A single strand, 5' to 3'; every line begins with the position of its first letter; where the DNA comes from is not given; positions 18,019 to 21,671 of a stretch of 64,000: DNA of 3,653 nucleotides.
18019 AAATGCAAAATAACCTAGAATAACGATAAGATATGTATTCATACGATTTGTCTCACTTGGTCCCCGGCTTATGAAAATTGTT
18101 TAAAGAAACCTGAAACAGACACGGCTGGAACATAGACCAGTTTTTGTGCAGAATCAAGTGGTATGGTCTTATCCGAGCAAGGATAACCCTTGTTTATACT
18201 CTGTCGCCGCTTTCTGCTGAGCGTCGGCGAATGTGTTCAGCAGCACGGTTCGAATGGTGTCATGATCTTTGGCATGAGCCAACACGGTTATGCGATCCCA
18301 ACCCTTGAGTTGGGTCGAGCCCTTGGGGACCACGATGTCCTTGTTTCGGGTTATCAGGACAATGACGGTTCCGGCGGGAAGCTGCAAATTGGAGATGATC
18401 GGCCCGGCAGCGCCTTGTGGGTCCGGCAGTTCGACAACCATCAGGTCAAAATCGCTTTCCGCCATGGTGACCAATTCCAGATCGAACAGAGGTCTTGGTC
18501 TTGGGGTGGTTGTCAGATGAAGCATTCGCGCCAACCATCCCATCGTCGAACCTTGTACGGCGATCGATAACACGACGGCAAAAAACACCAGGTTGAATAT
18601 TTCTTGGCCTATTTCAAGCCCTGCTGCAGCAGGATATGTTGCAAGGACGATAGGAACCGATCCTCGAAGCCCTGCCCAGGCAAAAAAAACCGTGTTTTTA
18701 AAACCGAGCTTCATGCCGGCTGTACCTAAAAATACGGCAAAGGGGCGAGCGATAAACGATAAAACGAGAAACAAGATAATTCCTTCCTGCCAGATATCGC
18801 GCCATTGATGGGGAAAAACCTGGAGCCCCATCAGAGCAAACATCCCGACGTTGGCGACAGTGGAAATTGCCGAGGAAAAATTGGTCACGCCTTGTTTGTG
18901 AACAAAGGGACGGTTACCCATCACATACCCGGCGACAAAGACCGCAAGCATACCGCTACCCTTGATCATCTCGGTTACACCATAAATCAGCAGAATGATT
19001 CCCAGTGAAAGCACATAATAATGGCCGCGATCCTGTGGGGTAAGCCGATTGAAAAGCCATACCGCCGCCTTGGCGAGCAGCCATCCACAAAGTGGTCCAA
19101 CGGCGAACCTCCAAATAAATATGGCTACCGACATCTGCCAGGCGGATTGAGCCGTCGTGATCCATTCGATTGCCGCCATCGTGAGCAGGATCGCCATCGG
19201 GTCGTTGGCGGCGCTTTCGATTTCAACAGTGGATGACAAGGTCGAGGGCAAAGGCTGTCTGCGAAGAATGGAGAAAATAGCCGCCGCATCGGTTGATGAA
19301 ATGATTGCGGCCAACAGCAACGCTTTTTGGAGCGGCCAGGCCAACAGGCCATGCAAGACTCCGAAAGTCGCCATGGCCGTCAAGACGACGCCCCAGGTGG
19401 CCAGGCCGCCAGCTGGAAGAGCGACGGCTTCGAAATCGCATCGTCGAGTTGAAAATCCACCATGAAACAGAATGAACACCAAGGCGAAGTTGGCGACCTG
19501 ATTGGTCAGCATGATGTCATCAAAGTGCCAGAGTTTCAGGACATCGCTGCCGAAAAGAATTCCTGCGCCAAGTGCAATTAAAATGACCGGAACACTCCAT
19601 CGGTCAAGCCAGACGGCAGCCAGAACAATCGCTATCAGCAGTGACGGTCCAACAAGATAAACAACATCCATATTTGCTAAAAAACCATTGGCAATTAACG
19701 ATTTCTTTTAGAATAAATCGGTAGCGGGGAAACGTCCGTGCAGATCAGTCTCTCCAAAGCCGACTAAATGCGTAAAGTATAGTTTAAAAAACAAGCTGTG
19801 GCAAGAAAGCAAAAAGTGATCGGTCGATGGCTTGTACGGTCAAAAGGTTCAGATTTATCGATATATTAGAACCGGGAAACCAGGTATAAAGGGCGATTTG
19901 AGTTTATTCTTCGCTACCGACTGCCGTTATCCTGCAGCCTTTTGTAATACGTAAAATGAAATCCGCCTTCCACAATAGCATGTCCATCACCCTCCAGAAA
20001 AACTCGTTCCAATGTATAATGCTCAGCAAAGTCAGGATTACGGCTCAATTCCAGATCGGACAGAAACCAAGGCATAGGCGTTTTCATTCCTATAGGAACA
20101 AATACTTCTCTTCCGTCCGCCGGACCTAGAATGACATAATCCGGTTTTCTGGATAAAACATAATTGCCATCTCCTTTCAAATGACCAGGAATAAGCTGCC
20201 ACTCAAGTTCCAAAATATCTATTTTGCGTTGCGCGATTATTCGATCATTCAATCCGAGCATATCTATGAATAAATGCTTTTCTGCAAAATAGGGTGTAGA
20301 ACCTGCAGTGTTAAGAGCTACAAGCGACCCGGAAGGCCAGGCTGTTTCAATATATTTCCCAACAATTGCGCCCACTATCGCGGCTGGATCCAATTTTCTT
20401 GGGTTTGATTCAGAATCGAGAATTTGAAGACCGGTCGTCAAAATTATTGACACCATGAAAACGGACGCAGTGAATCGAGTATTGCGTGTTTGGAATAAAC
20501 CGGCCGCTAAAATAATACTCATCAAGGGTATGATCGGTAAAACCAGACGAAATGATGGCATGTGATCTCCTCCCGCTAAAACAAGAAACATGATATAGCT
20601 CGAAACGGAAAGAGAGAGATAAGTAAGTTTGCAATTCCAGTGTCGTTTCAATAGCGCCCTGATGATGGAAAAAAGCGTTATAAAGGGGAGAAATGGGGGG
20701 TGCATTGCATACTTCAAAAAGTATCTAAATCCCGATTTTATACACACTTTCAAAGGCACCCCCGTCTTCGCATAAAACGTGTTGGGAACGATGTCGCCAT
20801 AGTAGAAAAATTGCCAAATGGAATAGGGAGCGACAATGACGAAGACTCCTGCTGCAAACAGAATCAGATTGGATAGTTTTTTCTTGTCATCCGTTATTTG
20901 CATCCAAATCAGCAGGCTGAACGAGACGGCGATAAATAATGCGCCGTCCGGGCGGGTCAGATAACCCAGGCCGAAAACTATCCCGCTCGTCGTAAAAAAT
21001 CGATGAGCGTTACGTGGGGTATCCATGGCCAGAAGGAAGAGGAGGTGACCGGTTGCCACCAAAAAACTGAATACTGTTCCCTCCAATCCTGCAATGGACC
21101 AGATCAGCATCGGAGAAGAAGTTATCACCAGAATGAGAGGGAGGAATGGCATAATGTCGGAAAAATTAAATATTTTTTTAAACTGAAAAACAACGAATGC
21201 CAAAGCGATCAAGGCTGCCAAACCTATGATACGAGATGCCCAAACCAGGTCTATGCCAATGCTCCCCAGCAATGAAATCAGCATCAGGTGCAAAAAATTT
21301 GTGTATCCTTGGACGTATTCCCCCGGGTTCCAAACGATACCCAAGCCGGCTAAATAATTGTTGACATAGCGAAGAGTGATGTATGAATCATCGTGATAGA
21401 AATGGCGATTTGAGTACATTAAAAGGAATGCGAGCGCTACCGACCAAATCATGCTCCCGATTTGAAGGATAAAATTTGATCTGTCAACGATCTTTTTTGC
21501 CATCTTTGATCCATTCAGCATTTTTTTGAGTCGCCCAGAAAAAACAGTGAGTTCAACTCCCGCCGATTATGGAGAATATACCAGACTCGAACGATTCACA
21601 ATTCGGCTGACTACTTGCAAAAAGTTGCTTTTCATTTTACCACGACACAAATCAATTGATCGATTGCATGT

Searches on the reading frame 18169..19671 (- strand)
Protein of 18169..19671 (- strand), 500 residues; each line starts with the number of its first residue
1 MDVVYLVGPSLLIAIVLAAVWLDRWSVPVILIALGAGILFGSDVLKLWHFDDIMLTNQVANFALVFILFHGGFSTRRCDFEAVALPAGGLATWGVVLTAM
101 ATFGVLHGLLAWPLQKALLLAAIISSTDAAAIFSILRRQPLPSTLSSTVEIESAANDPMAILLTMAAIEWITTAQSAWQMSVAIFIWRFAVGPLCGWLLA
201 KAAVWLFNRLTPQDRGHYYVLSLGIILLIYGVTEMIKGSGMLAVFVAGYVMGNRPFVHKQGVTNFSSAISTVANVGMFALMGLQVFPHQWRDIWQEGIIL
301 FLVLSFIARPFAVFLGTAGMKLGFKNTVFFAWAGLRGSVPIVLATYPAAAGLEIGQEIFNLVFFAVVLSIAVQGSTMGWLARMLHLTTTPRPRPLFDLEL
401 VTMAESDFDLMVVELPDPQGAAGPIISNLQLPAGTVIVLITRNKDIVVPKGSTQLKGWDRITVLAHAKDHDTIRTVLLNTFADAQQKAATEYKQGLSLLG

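Call 3: search_protein_families(library=pfam, proteins=[window:18169-19671:-])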
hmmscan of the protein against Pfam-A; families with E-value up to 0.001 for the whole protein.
window:18169-19671:- (500 aa): 2 families
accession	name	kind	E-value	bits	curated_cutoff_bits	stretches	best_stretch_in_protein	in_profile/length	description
PF00999.27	Na_H_Exchanger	-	3.3e-51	174.8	26.2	1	12-381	2-373/375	Sodium/hydrogen exchanger, transmembrane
PF02080.26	TrkA_C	-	2.3e-07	31.1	27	1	411-474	2-67/71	TrkA-C domain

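Call 4: search_protein_families(library=ncbifam, proteins=[window:18169-19671:-])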
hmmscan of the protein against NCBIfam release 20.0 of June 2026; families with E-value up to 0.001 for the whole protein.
window:18169-19671:- (500 aa): 10 families
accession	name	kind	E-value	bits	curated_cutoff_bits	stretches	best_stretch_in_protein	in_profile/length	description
NF003716.0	PRK05326.1-3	equivalog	1.6e-134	449.1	355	1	2-487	5-491/499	potassium/proton antiporter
NF003715.0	PRK05326.1-2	equivalog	5.7e-111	371.7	309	1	2-488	5-489/595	potassium/proton antiporter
NF003714.0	PRK05326.1-1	equivalog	7.3e-92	308.6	471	1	4-477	9-483/577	potassium/proton antiporter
TIGR00831.1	a_cpa1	equivalog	9.2e-15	54.1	279.6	1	11-378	6-401/525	Na+/H+ antiporter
TIGR00840.1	b_cpa1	equivalog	5.8e-12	44.8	251.25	1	92-389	101-420/559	sodium/hydrogen exchanger 3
TIGR00932.1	2a37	subfamily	2.4e-10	40.4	238.3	1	13-258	2-248/275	monovalent cation:proton antiporter-2 (CPA2) family protein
NF007039.0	PRK09496.3-2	equivalog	1.8e-08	33.6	293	1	401-477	144-444/446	Trk system potassium transporter TrkA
NF007041.0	PRK09496.3-4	equivalog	2.1e-06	26.7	386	1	422-477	388-443/450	Trk system potassium transporter TrkA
NF007034.0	PRK09496.2-1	subfamily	0.00045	19.2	344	1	430-475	398-443/445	Trk system potassium transporter TrkA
NF007033.0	PRK09496.1-5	equivalog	0.00099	18.3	338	0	420-477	390-447/449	Trk system potassium transporter TrkA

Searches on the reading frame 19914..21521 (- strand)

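Call 3: search_protein_families(library=pfam, proteins=[window:19914-21521:-])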
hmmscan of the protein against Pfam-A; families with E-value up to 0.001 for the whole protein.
window:19914-21521:- (535 aa): 0 families

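Call 4: search_protein_families(library=ncbifam, proteins=[window:19914-21521:-])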
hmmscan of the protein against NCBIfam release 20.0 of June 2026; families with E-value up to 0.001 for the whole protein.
window:19914-21521:- (535 aa): 2 families
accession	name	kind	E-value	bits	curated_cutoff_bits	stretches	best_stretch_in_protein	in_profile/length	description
NF047440.1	LA3751_2_3_fam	subfamily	9.6e-13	47.7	200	1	13-361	28-375/460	LA_3751/LA_3752 family putative glycosyltransferase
NF041481.1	beta_arabfuran_tase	equivalog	7.5e-11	40.8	1050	1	28-272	13-270/633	terminal beta-(1->2)-arabinofuranosyltransferase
